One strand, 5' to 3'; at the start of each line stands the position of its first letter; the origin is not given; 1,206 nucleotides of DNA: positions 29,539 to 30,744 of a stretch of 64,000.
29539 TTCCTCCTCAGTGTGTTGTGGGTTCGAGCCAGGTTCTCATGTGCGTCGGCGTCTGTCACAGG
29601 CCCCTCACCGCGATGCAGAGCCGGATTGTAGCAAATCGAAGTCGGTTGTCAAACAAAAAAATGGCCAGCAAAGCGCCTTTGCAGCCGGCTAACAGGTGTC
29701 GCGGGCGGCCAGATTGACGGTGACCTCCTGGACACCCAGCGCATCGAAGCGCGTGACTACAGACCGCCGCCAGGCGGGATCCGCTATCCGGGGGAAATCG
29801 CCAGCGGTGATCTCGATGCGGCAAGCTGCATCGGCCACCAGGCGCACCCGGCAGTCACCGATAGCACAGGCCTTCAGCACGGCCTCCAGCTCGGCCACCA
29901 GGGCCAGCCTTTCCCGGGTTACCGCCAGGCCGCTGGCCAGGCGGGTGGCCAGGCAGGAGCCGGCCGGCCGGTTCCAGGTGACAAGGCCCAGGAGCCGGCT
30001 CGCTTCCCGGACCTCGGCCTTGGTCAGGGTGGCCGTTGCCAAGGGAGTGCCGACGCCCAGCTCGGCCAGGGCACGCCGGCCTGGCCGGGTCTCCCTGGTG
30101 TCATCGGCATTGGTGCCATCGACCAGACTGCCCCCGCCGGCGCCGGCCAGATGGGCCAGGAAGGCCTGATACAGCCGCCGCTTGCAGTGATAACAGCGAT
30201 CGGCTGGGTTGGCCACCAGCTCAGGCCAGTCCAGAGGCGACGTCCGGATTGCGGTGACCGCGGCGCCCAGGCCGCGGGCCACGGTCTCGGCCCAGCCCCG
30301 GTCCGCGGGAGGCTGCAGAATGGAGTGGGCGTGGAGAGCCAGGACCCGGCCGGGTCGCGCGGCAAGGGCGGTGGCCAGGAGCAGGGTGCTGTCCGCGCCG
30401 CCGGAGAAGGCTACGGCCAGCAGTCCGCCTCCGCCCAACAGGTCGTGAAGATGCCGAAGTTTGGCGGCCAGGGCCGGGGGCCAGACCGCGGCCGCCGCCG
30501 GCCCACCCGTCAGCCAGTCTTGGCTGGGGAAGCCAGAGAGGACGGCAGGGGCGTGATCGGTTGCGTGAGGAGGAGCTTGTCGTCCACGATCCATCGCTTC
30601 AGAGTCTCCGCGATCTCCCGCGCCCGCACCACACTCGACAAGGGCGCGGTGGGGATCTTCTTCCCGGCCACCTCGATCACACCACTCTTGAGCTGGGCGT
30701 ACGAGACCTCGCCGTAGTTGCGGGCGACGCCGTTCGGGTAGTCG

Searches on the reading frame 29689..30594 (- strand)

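Call 89: search_protein_families(library=pfam, proteins=[window:29689-30594:-], max_evalue=0.001)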
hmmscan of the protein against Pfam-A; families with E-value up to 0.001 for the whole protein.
window:29689-30594:- (301 aa): 1 family
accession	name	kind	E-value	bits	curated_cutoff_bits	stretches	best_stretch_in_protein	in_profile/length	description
PF01171.26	ATP_bind_3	-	0.00099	19.3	27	0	60-169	3-112/182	PP-loop family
